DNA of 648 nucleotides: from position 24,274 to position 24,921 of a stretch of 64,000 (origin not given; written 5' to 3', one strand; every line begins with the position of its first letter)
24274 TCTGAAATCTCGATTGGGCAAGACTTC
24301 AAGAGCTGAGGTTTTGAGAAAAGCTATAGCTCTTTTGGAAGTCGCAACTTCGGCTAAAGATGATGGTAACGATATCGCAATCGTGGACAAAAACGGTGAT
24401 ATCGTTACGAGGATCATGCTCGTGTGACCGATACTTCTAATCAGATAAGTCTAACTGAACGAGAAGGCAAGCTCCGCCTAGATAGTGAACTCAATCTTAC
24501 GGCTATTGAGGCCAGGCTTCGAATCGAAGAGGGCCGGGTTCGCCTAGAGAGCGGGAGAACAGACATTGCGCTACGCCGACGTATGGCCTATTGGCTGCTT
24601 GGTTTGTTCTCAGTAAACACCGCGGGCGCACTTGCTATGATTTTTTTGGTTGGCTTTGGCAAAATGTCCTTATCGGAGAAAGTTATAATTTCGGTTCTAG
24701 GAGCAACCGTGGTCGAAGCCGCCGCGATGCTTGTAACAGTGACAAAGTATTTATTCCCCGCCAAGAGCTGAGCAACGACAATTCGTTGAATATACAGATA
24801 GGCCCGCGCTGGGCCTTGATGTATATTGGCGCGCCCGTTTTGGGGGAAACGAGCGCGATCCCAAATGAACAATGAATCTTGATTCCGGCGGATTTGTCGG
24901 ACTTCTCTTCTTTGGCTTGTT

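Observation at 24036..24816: Low-GC two-gene module: ribbon-helix-helix protein plus an unclassified small 2-TM protein (candidate TA-like or abortive-infection-like system)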

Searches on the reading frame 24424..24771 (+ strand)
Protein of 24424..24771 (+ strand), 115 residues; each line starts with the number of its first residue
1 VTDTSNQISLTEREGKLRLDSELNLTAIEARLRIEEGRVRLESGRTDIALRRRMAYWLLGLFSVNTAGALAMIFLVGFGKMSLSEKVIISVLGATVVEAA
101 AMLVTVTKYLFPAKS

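Call 3: search_protein_families(library=pfam, proteins=[window:24424-24771:+], max_evalue=1)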
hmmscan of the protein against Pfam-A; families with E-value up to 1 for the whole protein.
window:24424-24771:+ (115 aa): 3 families
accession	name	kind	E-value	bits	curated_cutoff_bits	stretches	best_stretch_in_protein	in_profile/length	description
PF18893.5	DUF5652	-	0.0027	17.8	23.4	1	51-82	36-67/71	Family of unknown function (DUF5652)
PF18919.5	DUF5670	-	0.19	12.3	23.5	1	56-76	12-31/43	Family of unknown function (DUF5670)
PF25471.1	TM_PetC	-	0.31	11.3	37.1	1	92-115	18-41/48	Iron-sulfur subunit PetC transmembrane anchor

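Call 5: find_homologous_proteins(query=window:24424-24771:+, max_evalue=0.01)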
Query window:24424-24771:+ (115 aa): 17 proteins with E <= 0.01 among 41 candidates.
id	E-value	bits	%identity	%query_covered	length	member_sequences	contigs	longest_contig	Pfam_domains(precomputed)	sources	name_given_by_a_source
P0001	4.2e-63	227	99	100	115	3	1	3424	-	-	-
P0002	1.4e-53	197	86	100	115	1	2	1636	-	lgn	-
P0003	2.5e-50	187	82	97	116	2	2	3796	-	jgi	-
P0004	1.5e-47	178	77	100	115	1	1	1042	-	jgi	jgi:hypothetical protein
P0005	4.9e-45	170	73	97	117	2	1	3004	-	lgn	-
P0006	2.5e-44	167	83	88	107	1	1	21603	-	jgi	jgi:hypothetical protein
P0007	1.5e-43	165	70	100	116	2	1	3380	-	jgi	jgi:hypothetical protein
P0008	2.2e-43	164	71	100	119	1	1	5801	-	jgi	jgi:hypothetical protein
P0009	1.2e-42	162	71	100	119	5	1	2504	-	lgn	-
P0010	2.8e-42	161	69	100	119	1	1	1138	-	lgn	-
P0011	6.2e-42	160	65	100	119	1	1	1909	-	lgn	-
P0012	6.6e-40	153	71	100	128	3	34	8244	-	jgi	jgi:hypothetical protein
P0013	3.2e-39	151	80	83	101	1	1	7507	-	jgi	jgi:hypothetical protein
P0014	8.5e-38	146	80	82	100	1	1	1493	-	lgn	-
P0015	4.7e-35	138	61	100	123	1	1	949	-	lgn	-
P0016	5.3e-28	115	56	94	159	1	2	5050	-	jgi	jgi:hypothetical protein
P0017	1.7e-26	110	49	99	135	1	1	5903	-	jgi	jgi:hypothetical protein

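Call 6: search_protein_families(library=padloc, proteins=[window:24424-24771:+], max_evalue=1)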
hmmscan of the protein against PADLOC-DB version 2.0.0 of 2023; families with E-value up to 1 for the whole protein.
window:24424-24771:+ (115 aa): 0 families

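Call 7: search_protein_families(library=ncbifam, proteins=[window:24424-24771:+], max_evalue=1)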
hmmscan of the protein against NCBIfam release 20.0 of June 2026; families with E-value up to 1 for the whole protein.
window:24424-24771:+ (115 aa): 0 families

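Call 8: find_encoding_contigs(protein=P0006, flank=6000, max_places=3)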
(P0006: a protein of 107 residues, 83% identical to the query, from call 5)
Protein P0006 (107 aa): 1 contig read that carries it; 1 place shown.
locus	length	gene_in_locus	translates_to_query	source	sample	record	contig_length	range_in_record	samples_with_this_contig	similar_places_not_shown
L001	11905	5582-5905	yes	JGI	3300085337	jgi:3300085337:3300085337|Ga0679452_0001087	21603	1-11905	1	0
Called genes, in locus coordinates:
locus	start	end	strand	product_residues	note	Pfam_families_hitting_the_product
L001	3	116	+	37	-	?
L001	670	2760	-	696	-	PF03717:PBP_dimer, PF00905:Transpeptidase, PF03793:PASTA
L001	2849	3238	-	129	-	-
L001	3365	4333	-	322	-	PF01795:Methyltransf_5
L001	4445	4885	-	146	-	PF02381:MraZ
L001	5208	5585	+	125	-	-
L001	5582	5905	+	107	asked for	-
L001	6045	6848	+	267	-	PF02535:Zip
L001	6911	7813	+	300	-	-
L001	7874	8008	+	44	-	-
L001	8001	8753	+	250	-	-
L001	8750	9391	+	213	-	PF04011:LemA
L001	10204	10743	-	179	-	-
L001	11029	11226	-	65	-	-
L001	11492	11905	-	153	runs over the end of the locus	-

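Call 9: find_encoding_contigs(protein=P0012, flank=6000, max_places=6)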
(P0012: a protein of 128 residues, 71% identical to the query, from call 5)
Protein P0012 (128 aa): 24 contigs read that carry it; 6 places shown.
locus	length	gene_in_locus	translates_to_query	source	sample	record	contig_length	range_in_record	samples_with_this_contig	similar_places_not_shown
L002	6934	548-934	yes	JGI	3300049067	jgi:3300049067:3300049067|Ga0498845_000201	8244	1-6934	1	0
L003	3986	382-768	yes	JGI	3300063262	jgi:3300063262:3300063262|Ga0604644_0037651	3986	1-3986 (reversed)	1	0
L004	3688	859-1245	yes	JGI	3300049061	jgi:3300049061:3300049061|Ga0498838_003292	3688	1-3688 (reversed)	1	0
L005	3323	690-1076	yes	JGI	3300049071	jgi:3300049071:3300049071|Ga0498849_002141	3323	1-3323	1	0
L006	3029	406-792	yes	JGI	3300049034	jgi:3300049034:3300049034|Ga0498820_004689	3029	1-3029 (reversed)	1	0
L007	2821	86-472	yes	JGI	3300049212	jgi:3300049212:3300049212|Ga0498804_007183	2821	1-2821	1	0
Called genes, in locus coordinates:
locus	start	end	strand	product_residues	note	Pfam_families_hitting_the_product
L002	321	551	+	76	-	PF01402:RHH_1 (weak)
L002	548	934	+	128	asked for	-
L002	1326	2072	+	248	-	PF01471:PG_binding_1, PF03734:YkuD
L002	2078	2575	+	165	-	-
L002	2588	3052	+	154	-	PF00582:Usp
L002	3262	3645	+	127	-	PF24709:DUF7670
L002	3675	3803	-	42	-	-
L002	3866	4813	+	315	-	-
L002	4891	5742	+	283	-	-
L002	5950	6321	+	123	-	PF17269:DUF5335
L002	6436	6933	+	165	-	PF13798:PCYCGC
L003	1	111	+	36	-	?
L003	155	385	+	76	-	PF01402:RHH_1 (weak)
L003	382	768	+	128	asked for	-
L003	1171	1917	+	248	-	PF01471:PG_binding_1, PF03734:YkuD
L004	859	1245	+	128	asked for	-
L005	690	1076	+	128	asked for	-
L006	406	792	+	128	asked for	-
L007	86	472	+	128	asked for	-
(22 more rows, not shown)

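Call 10: find_encoding_contigs(protein=P0017, flank=6000, max_places=3)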
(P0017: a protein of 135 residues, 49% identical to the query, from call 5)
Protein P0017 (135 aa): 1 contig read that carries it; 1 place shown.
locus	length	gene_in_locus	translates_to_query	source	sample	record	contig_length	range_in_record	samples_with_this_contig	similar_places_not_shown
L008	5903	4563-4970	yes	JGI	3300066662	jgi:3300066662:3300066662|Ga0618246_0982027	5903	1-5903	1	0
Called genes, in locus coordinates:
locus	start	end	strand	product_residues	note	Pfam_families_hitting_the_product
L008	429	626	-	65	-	-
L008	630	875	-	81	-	-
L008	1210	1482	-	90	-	-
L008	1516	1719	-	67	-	PF21531:Rv2175c_wHTH (weak), PF12728:HTH_17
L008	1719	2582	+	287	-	-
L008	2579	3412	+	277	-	-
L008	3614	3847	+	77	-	-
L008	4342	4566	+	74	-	-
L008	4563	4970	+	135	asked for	-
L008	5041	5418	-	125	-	-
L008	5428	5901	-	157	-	?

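Call 12: find_encoding_contigs(protein=P0016, flank=6000, max_places=3)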
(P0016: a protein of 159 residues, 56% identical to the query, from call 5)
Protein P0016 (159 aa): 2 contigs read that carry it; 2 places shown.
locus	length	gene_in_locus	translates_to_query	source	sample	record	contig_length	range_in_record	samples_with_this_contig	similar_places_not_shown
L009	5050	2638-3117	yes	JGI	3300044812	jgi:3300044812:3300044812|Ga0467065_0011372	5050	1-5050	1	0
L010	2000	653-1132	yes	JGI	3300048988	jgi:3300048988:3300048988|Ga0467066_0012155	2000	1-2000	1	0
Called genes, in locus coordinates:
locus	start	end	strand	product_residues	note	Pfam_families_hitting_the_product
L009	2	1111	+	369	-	?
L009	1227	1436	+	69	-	-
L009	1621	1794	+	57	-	-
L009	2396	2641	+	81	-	-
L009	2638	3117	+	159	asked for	-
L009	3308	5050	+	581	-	?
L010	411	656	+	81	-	-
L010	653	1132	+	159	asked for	-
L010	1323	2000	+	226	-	?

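Call 13: find_encoding_contigs(protein=P0013, flank=6000, max_places=3)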
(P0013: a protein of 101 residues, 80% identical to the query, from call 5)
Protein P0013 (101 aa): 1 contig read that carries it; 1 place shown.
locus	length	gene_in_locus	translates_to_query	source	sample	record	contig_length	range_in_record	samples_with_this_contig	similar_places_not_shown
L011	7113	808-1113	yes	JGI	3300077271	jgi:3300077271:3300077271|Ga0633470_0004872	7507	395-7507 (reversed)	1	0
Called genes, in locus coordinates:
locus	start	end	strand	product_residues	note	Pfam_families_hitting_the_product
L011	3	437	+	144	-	?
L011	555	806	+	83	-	-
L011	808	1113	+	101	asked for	-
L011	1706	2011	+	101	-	-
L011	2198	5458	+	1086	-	PF08937:ThsB_TIR, PF13676:TIR_2, PF24814:WD40_Prp19, PF25173:Beta-prop_WDR3_1st, PF25174:Beta-prop_THOC3, PF24814:WD40_Prp19, PF25174:Beta-prop_THOC3, PF24814:WD40_Prp19, +39 more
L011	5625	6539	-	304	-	PF00348:polyprenyl_synt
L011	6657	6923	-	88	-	PF02609:Exonuc_VII_S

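Call 14: find_encoding_contigs(protein=P0008, flank=6000, max_places=3)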
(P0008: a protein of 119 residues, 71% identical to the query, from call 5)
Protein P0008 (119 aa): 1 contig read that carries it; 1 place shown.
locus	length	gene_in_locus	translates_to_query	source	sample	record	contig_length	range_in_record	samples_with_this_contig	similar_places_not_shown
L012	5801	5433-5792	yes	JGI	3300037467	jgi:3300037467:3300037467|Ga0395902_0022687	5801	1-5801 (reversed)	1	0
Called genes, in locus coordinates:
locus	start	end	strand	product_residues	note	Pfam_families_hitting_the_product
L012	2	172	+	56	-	?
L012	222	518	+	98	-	PF04505:CD225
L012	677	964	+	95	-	PF05154:TM2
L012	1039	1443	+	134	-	PF10825:DUF2752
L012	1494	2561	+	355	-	PF06267:DUF1028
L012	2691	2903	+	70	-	-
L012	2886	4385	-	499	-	PF04932:Wzy_C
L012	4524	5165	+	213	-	PF04389:Peptidase_M28, PF05343:Peptidase_M42 (faint), PF01546:Peptidase_M20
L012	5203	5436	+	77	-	-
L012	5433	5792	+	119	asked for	-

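Call 22: predict_structure(alignment_id=A1)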
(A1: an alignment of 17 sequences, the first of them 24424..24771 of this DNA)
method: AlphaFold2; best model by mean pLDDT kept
length: 115 residues; sequences in the alignment: 17
mean_pLDDT: 69.0   pTM: 0.36
mean pLDDT of the five models: 69.0, 68.7, 63.7, 62.6, 62.4
residues with pLDDT >= 90: 0; 70-90: 63; 50-70: 45; < 50: 7
segments of 3 or more residues with pLDDT < 50: 1-6
pLDDT, mean of each block of 10 residues (from residue 1): 46 55 58 58 64 80 84 75 80 84 78 62
secondary structure, 60 per line:
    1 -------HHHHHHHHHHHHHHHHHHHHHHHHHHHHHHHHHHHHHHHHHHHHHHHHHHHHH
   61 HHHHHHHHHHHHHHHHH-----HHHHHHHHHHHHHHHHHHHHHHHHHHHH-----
elements in order: H8-77 H83-110
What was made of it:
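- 24424..24771 (+): ORF2: a 115-aa membrane protein, the putative toxin. Its parts are:
- a cytoplasmic charged helical N-terminal half (1-54) with E-x-x-L-R-[ILV]-E-like repeats;
- the juxtamembrane motif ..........;
- TM1 (about 55-78);
- the short loop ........;
- TM2 (about 87-108) with conserved polar residues N65, T66 and E/Q98. AlphaFold: helix 8-77 and helix 83-110, pLDDT 69 (call 22).
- The N-terminal cytoplasmic helix could be a docking site (call 22).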

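Call 29: search_protein_representatives(alignment_id=A1)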
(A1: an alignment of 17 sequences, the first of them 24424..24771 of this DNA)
Query: 17 sequences, 116 profile positions. Proteins with E-value up to 0.001 (for the whole library): 543; up to 1e-10: 69; up to 1e-30: 4. The best 150 are listed.
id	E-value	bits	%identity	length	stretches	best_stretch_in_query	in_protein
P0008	7.2e-57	206.6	-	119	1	1-115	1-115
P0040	8.0e-46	170.9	-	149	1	6-115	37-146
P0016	8.3e-44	164.5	-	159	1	2-115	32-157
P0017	5.1e-43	161.9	-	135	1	1-114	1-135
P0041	6.3e-30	119.7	-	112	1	21-112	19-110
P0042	1.3e-29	118.7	-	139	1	8-114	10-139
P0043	7.6e-28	113.0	-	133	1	7-115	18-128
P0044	2.5e-22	95.2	-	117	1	39-114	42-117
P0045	4.1e-21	91.3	-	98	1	44-113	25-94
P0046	7.1e-21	90.5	-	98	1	46-115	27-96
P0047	3.1e-20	88.5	-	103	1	36-114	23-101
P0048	3.3e-20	88.4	-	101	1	36-114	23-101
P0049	3.9e-20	88.1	-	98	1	35-112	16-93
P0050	4.4e-20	88.0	-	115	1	37-114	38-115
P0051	6.2e-20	87.5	-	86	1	38-114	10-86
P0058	1.0e-16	77.1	-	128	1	24-115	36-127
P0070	8.8e-15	70.9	-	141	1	32-115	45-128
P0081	4.2e-13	65.5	-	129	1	6-115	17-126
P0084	5.0e-13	65.2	-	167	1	37-114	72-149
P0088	2.0e-12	63.3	-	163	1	32-114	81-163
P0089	3.1e-12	62.6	-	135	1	20-114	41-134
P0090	1.0e-11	61.0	-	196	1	43-113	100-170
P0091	1.0e-11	61.0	-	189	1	27-113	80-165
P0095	1.7e-11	60.2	-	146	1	21-114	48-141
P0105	1.0e-10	57.8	-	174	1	45-113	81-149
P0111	2.2e-10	56.7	-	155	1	13-115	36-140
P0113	3.0e-10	56.3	-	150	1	12-115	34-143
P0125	1.4e-09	54.1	-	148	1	6-114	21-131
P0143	1.6e-08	50.7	-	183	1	14-114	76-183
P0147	2.2e-08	50.2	-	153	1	8-114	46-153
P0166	9.8e-08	48.1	-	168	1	22-113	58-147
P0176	2.2e-07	47.0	-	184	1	22-115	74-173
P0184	2.9e-07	46.6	-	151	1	32-114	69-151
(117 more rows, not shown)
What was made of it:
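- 24424..24771 (+): Exhaustive profile search: 543 clusters at E <= 1e-3 (call 29).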

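Call 30: fold_search(model_id=the predicted structure, library=pdb)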
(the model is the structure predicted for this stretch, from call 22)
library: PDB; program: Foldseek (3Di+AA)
matches with E <= 10: 8; with E <= 0.001: 0
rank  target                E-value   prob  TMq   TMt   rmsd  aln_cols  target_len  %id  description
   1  4mtx_A                9.1e-01  0.30  0.43  0.50   5.8        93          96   14  Structure of the ERS1 dimerization and histidine phosphotransfer domain from Arabidopsis thaliana (released 2014-10-01)
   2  4mt8_A                1.4e+00  0.23  0.45  0.50   5.6        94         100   15  Structure of the ERS1 dimerization and histidine phosphotransfer domain from Arabidopsis thaliana (released 2014-10-01)
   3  5b1n                  6.3e+00  0.11  0.36  0.58   2.7        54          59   20  DHp domain structure of EnvZ from Escherichia coli (released 2016-12-14)
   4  3zrw_A                6.8e+00  0.11  0.45  0.46   2.8        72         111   21  The structure of the dimeric Hamp-Dhp fusion A291V mutant (released 2011-06-29)
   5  3zrw_D                6.8e+00  0.10  0.42  0.44   3.0        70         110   20  The structure of the dimeric Hamp-Dhp fusion A291V mutant (released 2011-06-29)
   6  8u5w_A                8.0e+00  0.12  0.42  0.62   2.5        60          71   13  De novo designed pentameric helical bundle protein (released 2024-09-25)
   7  2lfr_MODEL_1_A        8.6e+00  0.04  0.32  0.32  16.2       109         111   16  Solution structure of the chimeric Af1503 HAMP- EnvZ DHp homodimer (released 2011-08-24)
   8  5of9_B                9.3e+00  0.09  0.40  0.10   2.9        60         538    7  Crystal structure of human MORC2 (residues 1-603) (released 2018-02-14)
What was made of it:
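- The AlphaFold model of ORF2 has only moderate confidence (pLDDT 69, pTM 0.36), and Foldseek finds nothing (calls 22, 30).
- Tried and rejected: Foldseek of the ORF2 model against the PDB gave only generic helical hairpins, E >= 0.9 (call 30).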

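Call 33: search_protein_families(library=pfam, alignment_id=A2, max_evalue=0.01)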
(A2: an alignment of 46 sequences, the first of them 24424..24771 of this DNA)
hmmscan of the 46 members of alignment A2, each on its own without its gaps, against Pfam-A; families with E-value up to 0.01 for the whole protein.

A. member 1, window:24424-24771:+ (115 aa): 1 family
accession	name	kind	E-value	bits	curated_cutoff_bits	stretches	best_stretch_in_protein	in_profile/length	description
PF18893.5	DUF5652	-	0.0027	17.8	23.4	1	51-82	36-67/71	Family of unknown function (DUF5652)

B. families by the number of members that match (of 46 scanned): 8 families
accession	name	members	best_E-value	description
PF18893.5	DUF5652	2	0.0027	Family of unknown function (DUF5652)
PF12822.12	ECF_trnsprt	1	0.00023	ECF transporter, substrate-specific component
PF06738.18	ThrE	1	0.00068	Putative threonine/serine exporter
PF20990.2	DUF2207_C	1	0.00092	Predicted membrane protein (DUF2207) C-terminal domain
PF07332.16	Phage_holin_3_6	1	0.0016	Putative Actinobacterial Holin-X, holin superfamily III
PF16995.10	tRNA-synt_2_TM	1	0.0029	Transmembrane region of lysyl-tRNA synthetase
PF03606.21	DcuC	1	0.0035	C4-dicarboxylate anaerobic carrier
PF11026.13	DUF2721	1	0.008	Protein of unknown function (DUF2721)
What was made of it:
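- On Phage holin (class II, two TM helices): Only sporadic weak holin-family hits appear among relatives (call 33).
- One family member weakly hits a holin family in Pfam (call 33).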

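Call 37: find_related_loci(query=A1, collection=genome_contigs, flank=5000)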
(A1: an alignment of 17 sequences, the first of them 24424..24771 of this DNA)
Query A1 (115 aa) in genome_contigs; peptide patterns used: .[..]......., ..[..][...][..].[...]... (x = any residue, [..] = any of these).
33 stretches matched a pattern; 2 encode a relative of the query (tblastn E <= 1e-3); 2 distinct loci.
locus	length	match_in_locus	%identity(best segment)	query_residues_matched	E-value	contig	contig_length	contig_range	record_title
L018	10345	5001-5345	70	1-115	4e-50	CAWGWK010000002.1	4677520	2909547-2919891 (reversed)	MAG: uncultured Acidobacteriota bacterium isolate MFD09206.bin.1.124 genome assembly, contig: contig_908, whole genome s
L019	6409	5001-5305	71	6-111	1e-33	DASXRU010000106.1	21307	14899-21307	MAG TPA_asm: Pyrinomonadaceae bacterium isolate SMAG_U4648 k141_591487, whole genome shotgun sequence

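Call 40: search_protein_families(library=pfam, proteins=[L018:880-1617:+, L018:2295-2699:-, L018:3074-3652:+, L018:3604-4326:+, L018:5764-6921:-, L018:7506-8009:+, L019:209-994:+, L019:2753-3613:+, L019:3610-4647:+, L019:5394-6404:-], max_evalue=0.001)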
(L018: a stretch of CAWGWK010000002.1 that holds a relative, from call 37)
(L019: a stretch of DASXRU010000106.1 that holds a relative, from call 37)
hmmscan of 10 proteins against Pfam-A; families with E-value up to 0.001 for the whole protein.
L018:880-1617:+ (245 aa): 0 families

L018:2295-2699:- (134 aa): 0 families

L018:3074-3652:+ (192 aa): 1 family
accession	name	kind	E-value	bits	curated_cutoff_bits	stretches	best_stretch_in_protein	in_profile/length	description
PF04434.22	SWIM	-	6.2e-08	32.5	19.6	1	47-75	5-36/38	SWIM zinc finger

L018:3604-4326:+ (240 aa): 1 family
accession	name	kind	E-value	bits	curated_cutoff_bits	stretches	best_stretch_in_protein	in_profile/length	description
PF01609.27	DDE_Tnp_1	-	2.4e-23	83.4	23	1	34-219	3-200/200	Transposase DDE domain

L018:5764-6921:- (385 aa): 0 families

L018:7506-8009:+ (167 aa): 1 family
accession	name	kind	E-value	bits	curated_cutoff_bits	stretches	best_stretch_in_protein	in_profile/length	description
PF20393.3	Pro_CA_2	-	5.5e-05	23.8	30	1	30-104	6-83/125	Putative carbonic anhydrase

L019:209-994:+ (261 aa): 0 families

L019:2753-3613:+ (286 aa): 1 family
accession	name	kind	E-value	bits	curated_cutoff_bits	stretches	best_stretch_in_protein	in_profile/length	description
PF01171.26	ATP_bind_3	-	8.2e-14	52.2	27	1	31-212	2-178/182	PP-loop family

L019:3610-4647:+ (345 aa): 0 families

L019:5394-6404:- (336 aa): 1 family
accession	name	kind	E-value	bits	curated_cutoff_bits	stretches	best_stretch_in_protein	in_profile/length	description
PF06123.17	CreD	-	4.3e-07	29.6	23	1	196-319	304-427/428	Inner membrane protein CreD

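Call 41: find_homologous_proteins(query=A2, max_evalue=0.001)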
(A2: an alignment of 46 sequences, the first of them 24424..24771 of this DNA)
Query A2 (46 sequences) (115 aa, profile of the alignment): 22 proteins with E <= 0.001 among 7956 candidates.
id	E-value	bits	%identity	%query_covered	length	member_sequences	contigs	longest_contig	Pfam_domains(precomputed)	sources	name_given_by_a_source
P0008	1.2e-43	166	71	100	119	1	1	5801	-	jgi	jgi:hypothetical protein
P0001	1.3e-42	163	99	100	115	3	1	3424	-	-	-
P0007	1.5e-42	162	70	100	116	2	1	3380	-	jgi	jgi:hypothetical protein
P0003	4.1e-42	161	82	97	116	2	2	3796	-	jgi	-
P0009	5.6e-42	160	71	100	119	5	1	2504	-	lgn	-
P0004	5.9e-42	160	77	100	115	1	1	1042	-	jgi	jgi:hypothetical protein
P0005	7.4e-42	160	73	97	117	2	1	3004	-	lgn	-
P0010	1.3e-41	159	69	100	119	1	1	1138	-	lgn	-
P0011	3.8e-41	158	65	100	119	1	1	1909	-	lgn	-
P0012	8.8e-41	157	71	100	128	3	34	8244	-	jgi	jgi:hypothetical protein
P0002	5.8e-40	154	86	100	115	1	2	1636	-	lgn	-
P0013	3.0e-39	152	80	83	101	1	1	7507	-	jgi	jgi:hypothetical protein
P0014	7.0e-39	150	80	82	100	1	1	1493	-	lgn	-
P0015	1.0e-36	143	61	100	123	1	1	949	-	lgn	-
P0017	4.4e-35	138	49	99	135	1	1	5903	-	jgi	jgi:hypothetical protein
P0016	8.2e-34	134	56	94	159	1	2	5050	-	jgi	jgi:hypothetical protein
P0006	9.8e-33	131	83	88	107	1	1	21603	-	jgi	jgi:hypothetical protein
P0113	4.9e-28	115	30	76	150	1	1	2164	-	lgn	-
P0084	6.2e-26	108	35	68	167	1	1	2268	-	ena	-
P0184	4.3e-24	103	31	72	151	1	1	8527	-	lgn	-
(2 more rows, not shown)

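Call 42: find_encoding_contigs(protein=P0184, flank=5000, max_places=3)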
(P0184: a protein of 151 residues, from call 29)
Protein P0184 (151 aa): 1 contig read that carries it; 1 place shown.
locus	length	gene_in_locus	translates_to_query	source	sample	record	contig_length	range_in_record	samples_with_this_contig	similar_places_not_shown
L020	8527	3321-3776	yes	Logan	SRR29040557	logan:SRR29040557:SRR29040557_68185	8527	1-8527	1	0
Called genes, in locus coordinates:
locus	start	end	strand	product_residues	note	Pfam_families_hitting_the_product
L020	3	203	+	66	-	?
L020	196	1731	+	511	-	PF01943:Polysacc_synt, PF03023:MurJ (weak), PF13440:Polysacc_synt_3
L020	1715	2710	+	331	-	PF14512:TM1586_NiRdase (faint), PF00881:Nitroreductase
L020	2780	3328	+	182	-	PF06114:Peptidase_M78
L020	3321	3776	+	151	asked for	-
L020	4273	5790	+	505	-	PF03816:LytR_cpsA_psr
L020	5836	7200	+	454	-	PF02706:Wzz, PF01656:CbiA, PF10609:ParA, PF13614:AAA_31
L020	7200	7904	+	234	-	PF19567:CpsB_CapC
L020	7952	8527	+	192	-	?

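Call 43: find_encoding_contigs(protein=P0045, flank=5000, max_places=4)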
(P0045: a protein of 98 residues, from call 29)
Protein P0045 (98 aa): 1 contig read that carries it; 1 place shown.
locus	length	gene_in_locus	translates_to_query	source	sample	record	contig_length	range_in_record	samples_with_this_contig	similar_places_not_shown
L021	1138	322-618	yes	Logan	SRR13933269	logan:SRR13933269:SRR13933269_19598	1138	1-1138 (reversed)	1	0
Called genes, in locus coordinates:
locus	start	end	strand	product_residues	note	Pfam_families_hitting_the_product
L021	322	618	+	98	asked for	-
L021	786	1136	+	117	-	?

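Call 44: find_related_loci(query=A1, collection=viral_contigs, flank=5000)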
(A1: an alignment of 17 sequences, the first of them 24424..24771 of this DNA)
Query A1 (115 aa) in viral_contigs; peptide patterns used: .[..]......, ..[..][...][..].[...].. (x = any residue, [..] = any of these).
26 stretches matched a pattern, but none encodes a relative of the query by tblastn (E <= 1e-3).
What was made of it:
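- Tried and rejected: The IMG/VR scan with the close family found nothing (call 44).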

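Call 45: search_dna_similar(query=window:24424-24771:+, collection=plasmids, mode=protein, max_evalue=0.01)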
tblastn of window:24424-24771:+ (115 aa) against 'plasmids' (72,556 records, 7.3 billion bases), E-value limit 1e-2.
No match.

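Call 46: search_dna_similar(query=window:24424-24771:+, collection=phages, mode=protein, max_evalue=0.01)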
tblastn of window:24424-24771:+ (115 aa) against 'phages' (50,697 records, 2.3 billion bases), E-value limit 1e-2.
No match.
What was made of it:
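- There is no hit in PADLOC, and none in phage, plasmid or IMG/VR collections for the close family (calls 6, 44-46). The close family is absent from IMG/VR and from the phage collection (calls 44, 46).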

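Call 47: search_protein_families(library=pfam, proteins=[L020:2780-3328:+, L020:3321-3776:+, L011:1706-2011:+, L008:3614-3847:+, L008:1719-2582:+, L008:2579-3412:+], max_evalue=0.01)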
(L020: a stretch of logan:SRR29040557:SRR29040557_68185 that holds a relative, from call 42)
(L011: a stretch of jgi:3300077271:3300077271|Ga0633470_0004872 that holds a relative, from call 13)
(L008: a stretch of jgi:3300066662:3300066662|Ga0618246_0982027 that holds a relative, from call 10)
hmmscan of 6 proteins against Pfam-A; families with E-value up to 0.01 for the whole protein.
L020:2780-3328:+ (182 aa): 1 family
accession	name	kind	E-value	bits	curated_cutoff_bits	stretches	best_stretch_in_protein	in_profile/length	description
PF06114.19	Peptidase_M78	-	7.2e-16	58.5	22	1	64-174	31-123/123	IrrE N-terminal-like domain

L020:3321-3776:+ (151 aa): 0 families

L011:1706-2011:+ (101 aa): 0 families

L008:3614-3847:+ (77 aa): 0 families

L008:1719-2582:+ (287 aa): 0 families

L008:2579-3412:+ (277 aa): 0 families

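Call 57: find_related_loci(query=A6, collection=metagenome_contigs, flank=3000)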
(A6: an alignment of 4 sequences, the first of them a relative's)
Query A6 (86 aa) in metagenome_contigs; peptide patterns used: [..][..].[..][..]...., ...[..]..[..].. (x = any residue, [..] = any of these).
294 stretches matched a pattern; 2 encode a relative of the query (tblastn E <= 1e-3); 2 distinct loci.
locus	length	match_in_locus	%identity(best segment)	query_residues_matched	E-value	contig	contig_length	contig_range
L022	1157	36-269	77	9-86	2e-39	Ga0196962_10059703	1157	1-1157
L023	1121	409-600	44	23-83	2e-10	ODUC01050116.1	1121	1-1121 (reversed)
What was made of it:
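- Tried and rejected: The metagenome scan with a distant sub-family returned only two short contigs (call 57).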
